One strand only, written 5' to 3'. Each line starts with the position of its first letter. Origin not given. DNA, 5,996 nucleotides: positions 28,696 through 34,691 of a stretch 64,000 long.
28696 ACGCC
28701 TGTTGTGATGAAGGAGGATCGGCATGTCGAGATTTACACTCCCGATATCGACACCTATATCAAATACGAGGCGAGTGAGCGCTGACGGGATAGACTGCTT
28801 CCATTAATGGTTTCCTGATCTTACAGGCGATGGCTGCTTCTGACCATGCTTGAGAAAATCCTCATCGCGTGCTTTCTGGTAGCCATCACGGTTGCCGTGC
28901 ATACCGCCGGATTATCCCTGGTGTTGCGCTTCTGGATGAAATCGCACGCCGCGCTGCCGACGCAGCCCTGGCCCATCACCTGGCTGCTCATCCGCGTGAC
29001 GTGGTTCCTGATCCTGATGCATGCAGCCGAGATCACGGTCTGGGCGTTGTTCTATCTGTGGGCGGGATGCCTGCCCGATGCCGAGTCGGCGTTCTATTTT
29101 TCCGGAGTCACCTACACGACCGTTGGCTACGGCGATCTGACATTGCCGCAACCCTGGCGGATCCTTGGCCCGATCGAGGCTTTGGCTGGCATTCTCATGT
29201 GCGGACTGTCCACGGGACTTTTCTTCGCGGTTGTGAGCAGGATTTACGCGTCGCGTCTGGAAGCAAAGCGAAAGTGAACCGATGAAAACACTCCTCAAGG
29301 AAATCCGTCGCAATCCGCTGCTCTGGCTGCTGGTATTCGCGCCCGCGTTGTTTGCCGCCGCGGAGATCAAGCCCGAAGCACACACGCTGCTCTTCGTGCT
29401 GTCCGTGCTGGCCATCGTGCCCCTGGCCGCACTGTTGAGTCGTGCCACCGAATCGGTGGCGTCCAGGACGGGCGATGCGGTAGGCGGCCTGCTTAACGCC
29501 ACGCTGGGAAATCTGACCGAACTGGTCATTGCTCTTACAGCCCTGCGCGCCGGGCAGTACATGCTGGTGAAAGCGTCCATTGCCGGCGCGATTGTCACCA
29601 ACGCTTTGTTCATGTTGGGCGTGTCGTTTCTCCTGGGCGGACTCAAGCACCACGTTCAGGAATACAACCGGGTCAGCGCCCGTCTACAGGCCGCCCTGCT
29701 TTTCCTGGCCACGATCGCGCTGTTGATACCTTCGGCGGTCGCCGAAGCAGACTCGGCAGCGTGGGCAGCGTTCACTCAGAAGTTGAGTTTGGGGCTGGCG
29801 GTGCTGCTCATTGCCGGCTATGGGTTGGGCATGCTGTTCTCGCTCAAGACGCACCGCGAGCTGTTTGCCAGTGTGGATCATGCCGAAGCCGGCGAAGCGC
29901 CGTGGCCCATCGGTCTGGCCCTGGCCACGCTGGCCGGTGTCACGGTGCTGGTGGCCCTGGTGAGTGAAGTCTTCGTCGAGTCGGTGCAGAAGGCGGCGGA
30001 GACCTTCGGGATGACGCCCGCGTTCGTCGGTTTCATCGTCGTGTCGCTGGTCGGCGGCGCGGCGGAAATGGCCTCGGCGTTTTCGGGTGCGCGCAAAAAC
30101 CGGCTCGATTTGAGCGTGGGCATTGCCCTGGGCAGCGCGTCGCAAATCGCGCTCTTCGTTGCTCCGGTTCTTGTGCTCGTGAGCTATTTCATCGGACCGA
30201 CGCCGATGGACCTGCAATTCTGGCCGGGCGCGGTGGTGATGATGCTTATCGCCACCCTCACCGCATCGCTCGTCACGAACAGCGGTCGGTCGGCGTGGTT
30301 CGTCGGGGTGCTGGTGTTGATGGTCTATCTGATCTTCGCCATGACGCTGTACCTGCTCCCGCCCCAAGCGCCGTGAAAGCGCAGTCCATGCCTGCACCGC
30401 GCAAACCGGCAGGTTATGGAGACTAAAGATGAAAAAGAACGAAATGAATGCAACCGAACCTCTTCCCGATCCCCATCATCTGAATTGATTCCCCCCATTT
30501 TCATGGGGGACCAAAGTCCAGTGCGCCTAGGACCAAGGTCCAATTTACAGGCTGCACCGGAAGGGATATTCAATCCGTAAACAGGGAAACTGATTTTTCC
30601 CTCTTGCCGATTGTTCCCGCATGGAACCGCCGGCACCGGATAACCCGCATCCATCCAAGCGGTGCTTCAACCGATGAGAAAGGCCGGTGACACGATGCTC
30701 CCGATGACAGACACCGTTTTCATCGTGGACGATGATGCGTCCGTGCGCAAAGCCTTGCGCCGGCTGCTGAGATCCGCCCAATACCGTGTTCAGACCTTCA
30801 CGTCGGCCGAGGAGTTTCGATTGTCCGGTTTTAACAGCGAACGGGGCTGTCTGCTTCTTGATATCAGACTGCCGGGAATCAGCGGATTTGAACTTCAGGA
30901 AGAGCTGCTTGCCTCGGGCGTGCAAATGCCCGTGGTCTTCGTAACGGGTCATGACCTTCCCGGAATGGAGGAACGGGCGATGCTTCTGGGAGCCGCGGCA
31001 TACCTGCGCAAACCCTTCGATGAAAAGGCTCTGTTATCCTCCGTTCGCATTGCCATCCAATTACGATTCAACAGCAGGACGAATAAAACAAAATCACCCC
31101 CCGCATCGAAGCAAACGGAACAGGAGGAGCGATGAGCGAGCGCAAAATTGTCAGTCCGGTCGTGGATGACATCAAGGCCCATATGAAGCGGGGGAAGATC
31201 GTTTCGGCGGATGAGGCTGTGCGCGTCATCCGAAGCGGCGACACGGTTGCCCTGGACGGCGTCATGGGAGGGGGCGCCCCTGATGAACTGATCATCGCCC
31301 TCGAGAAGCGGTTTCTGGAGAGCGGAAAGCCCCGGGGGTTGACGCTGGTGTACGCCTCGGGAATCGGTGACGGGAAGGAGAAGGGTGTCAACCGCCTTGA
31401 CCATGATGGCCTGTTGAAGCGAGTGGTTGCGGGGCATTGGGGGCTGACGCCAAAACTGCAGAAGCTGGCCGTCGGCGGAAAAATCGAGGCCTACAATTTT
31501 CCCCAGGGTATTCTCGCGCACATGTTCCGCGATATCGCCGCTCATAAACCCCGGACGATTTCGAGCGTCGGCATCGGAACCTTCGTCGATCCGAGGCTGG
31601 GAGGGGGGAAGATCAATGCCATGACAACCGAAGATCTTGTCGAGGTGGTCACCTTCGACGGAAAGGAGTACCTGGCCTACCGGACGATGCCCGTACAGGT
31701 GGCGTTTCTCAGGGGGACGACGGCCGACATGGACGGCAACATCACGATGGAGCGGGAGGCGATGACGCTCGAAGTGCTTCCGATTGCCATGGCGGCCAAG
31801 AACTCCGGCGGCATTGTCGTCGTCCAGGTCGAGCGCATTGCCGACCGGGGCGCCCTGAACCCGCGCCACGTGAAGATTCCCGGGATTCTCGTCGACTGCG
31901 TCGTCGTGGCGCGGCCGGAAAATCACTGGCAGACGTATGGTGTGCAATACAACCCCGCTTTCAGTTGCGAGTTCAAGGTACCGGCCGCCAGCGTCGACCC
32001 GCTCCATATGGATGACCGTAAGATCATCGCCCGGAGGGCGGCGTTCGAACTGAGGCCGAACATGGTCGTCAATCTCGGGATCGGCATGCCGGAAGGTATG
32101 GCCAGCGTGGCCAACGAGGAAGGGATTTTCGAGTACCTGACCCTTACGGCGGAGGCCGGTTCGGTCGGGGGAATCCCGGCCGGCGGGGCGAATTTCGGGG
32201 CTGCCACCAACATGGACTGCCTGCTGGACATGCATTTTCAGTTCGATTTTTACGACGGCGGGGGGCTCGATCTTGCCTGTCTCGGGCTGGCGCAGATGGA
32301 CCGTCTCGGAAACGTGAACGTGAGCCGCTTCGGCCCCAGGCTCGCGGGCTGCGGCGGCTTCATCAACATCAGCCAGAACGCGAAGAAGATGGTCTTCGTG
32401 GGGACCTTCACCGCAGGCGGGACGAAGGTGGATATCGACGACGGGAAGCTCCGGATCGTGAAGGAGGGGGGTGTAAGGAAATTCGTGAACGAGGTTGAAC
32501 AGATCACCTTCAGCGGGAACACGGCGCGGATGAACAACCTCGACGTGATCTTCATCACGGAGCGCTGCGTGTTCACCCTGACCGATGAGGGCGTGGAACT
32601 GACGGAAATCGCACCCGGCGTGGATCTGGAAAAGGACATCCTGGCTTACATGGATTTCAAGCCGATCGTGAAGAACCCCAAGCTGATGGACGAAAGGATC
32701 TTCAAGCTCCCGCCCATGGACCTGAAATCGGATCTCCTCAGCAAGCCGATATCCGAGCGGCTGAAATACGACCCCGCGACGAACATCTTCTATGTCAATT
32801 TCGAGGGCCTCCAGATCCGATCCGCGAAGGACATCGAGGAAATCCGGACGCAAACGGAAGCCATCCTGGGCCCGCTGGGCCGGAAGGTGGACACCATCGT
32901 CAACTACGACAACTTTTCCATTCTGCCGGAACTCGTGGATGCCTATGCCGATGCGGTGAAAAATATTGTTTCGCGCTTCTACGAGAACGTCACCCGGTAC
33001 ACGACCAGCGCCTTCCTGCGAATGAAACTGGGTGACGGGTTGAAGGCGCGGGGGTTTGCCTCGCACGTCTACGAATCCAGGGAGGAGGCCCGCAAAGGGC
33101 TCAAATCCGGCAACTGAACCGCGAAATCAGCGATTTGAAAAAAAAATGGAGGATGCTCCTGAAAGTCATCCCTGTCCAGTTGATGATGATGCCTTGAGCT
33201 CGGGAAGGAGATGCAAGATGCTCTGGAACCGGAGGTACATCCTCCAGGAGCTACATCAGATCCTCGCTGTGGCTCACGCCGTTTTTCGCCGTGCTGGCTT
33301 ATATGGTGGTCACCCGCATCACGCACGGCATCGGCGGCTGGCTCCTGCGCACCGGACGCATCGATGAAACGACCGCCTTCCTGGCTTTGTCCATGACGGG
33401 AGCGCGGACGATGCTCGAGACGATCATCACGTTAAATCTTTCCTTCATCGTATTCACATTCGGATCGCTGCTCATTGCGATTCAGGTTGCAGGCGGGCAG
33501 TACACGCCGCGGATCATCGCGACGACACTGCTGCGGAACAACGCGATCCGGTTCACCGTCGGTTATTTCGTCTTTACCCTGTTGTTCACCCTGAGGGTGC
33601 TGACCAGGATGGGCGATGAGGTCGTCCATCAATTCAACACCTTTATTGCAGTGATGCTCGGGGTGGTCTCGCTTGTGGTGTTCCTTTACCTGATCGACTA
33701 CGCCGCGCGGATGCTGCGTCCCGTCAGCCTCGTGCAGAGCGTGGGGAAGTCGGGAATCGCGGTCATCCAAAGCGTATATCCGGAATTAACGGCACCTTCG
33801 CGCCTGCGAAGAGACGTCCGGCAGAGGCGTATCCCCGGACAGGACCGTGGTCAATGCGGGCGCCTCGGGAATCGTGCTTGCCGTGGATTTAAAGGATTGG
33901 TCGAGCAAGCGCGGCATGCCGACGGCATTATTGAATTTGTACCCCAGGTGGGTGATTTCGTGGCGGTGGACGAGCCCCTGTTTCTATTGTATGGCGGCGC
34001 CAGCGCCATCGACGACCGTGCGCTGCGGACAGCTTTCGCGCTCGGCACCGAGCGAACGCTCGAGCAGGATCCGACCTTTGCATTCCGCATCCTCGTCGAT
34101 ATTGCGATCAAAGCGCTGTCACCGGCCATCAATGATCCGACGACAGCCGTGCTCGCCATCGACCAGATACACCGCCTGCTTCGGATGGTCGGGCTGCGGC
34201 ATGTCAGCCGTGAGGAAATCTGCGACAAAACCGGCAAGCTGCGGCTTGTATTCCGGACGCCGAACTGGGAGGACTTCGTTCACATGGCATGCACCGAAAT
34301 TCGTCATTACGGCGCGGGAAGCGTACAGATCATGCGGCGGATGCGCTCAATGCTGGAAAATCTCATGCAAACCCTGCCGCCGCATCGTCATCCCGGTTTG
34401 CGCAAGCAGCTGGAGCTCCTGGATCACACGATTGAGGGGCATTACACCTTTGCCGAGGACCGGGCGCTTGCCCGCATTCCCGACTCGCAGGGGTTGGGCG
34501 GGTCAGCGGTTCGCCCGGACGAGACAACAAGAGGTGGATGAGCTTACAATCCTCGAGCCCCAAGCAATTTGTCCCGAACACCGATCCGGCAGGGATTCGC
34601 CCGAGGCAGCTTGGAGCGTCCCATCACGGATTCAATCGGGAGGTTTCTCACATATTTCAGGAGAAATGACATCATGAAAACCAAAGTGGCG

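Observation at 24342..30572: Three copies of a ~100-bp tandem-palindrome operator fused to a promoter, bracketing a sensor kinase/FixJ-type regulator pair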

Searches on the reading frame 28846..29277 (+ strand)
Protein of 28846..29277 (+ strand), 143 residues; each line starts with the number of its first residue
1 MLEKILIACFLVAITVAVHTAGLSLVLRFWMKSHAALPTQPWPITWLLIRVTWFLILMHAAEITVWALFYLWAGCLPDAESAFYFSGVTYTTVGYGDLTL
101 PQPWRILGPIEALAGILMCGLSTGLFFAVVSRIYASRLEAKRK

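Call 17: search_protein_families(library=pfam, proteins=[window:28846-29277:+], max_evalue=0.01)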
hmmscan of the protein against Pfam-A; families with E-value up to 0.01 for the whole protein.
window:28846-29277:+ (143 aa): 1 family
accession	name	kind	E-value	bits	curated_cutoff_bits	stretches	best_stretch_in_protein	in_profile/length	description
PF07885.22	Ion_trans_2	-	9.4e-13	48.3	22.5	1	63-130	6-77/79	Ion channel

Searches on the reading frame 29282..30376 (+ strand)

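Call 17: search_protein_families(library=pfam, proteins=[window:29282-30376:+], max_evalue=0.01)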
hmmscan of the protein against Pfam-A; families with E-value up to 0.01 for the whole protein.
window:29282-30376:+ (364 aa): 1 family
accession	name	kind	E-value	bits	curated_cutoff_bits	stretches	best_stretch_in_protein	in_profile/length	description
PF01699.29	Na_Ca_ex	-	4.6e-37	127.7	24.9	2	213-357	2-150/151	Sodium/calcium exchanger protein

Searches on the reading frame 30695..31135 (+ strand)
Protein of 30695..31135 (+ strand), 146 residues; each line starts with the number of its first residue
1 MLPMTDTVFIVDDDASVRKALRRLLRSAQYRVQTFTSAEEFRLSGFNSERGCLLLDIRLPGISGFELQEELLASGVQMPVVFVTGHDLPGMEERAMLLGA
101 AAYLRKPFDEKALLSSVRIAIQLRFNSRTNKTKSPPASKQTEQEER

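Call 12: search_protein_families(library=pfam, proteins=[window:30695-31135:+], max_evalue=0.01)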
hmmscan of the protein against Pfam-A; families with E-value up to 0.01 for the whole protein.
window:30695-31135:+ (146 aa): 1 family
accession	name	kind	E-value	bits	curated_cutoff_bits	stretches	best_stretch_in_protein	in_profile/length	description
PF00072.30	Response_reg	-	4.3e-24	85.3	30.2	1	8-117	1-110/111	Response regulator receiver domain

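Call 64: search_protein_families(library=ncbifam, proteins=[window:30695-31135:+], max_evalue=0.01)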
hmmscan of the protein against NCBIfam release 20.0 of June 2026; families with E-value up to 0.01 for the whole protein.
window:30695-31135:+ (146 aa): 86 families (the best 25 are shown)
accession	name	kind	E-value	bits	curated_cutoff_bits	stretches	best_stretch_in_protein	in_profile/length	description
NF006900.1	PRK09390.1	equivalog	8e-30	103.9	255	1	5-130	4-129/203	response regulator FixJ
NF040749.1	tetrathio_RR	equivalog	2.8e-19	69.6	290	1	8-124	2-118/191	tetrathionate respiration response regulator TtrR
NF047793.1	ResRegPgtA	equivalog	2e-18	66.4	650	1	3-126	3-126/414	two-component system response regulator PgtA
TIGR01818.1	ntrC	equivalog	3.7e-17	62.3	558.6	1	8-139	1-132/463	nitrogen regulation protein NR(I)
NF053854.1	RespRegPhoBBctds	equivalog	1.2e-15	57.5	270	1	8-133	1-125/225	two-component system response regulator PhoB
NF008176.1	PRK10923.1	equivalog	6.8e-15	54.6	620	1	7-127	5-125/469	nitrogen regulation protein NR(I)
NF008296.0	PRK11083.1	equivalog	3.5e-14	52.8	273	1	5-129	3-125/228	two-component system response regulator CreB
NF007005.1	PRK09468.1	equivalog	7e-14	51.8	331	1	5-128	3-124/237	osmolarity response regulator transcription factor OmpR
NF045505.1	RR_RssB_Pseudo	equivalog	8e-13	48.2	700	1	5-123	5-124/394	two-component system response regulator RssB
NF045944.1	ResRegRpaBCyano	equivalog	1.1e-12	47.9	330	1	10-133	2-123/229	response regulator transcription factor RpaB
NF041734.1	resp_reg_RppA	equivalog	5.9e-12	45.4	250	1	8-125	3-121/229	two-component system response regulator RppA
NF045991.1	RespRegCtrARhodob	equivalog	9.3e-12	45.2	350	1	8-121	3-116/224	response regulator transcription factor CtrA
TIGR01387.1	cztR_silR_copR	subfamily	1.2e-11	44.7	279.2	1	8-128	1-119/218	heavy metal response regulator transcription factor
NF051850.1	RespRegRprY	equivalog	1.3e-11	44.3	370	1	8-131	7-129/234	response regulator transcription factor RprY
NF040689.1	MtrAB_MtrA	equivalog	1.4e-11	44.2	300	1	8-128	1-118/219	MtrAB system response regulator MtrA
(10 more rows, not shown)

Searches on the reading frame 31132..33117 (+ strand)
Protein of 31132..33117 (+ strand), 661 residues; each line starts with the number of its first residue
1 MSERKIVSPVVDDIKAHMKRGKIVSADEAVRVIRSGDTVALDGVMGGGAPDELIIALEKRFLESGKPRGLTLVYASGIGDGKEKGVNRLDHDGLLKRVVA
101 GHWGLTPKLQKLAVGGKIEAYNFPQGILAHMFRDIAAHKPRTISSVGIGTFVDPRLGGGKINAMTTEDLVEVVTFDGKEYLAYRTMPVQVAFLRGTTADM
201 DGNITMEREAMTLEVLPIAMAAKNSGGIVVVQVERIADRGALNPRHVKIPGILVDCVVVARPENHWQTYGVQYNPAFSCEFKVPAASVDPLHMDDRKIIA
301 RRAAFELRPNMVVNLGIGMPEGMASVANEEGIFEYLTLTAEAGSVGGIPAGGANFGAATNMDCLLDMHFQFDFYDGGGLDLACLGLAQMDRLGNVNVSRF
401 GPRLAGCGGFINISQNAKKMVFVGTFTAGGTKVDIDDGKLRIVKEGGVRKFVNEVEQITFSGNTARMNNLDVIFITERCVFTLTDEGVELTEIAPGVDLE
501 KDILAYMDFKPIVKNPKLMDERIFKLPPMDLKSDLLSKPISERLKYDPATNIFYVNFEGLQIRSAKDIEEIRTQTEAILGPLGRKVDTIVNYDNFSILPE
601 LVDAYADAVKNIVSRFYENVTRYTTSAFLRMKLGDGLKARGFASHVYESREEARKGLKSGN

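Call 12: search_protein_families(library=pfam, proteins=[window:31132-33117:+], max_evalue=0.01)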
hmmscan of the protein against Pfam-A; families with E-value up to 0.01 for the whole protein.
window:31132-33117:+ (661 aa): 2 families
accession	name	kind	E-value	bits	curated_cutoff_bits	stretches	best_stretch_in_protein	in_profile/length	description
PF01144.29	CoA_trans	-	3.3e-31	108.8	23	1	25-259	3-216/217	Coenzyme A transferase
PF16957.11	Mal_decarbox_Al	-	4.6e-05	22.4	25.4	1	189-261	139-205/546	Malonate decarboxylase, alpha subunit, transporter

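Call 64: search_protein_families(library=ncbifam, proteins=[window:31132-33117:+], max_evalue=0.01)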
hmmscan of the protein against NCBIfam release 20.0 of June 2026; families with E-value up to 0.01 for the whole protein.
window:31132-33117:+ (661 aa): 7 families
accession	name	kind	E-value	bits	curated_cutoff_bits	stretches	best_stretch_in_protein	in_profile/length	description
NF052271.1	Staph_FadX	equivalog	2.3e-125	419.1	750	1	22-525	2-507/523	fatty acid degradation protein FadX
NF007394.0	PRK09920.1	equivalog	8.2e-22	77.9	315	1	21-260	3-216/219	acetate CoA-transferase subunit alpha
TIGR02429.1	pcaI_scoA_fam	subfamily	2.1e-21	76.3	128.5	1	23-260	6-219/222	3-oxoacid CoA-transferase subunit A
TIGR02428.1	pcaJ_scoB_fam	subfamily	8e-12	45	243.55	1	295-500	2-195/207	3-oxoacid CoA-transferase subunit B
TIGR01110.1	mdcA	equivalog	0.00012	20.8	789.15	1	188-264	138-208/543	malonate decarboxylase subunit alpha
TIGR03458.1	YgfH_subfam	subfamily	0.00041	19.1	658.7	1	22-69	4-54/489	succinate CoA transferase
NF053853.1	ScActCoATferScpC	equivalog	0.006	15.3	500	0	13-83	4-72/493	succinyl-CoA:acetate CoA-transferase ScpC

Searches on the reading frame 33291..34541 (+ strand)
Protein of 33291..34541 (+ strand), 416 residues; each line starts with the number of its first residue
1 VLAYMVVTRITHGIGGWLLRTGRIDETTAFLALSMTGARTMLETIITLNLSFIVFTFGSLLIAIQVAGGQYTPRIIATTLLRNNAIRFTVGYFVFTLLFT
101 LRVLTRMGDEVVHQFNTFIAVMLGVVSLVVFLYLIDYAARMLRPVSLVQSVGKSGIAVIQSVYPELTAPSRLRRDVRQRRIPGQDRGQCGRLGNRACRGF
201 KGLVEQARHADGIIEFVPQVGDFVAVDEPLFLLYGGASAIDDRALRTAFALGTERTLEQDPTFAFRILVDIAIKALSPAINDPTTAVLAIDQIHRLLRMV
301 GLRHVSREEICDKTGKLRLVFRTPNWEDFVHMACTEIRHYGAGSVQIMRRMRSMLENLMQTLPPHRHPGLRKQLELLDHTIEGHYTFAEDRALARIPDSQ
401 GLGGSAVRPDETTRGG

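Call 12: search_protein_families(library=pfam, proteins=[window:33291-34541:+], max_evalue=0.01)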
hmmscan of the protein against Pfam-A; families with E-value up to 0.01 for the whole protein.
window:33291-34541:+ (416 aa): 1 family
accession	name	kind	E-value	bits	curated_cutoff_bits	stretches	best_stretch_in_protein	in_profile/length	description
PF10011.15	DUF2254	-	3.2e-78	263.6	28.8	1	29-356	40-367/368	Predicted membrane protein (DUF2254)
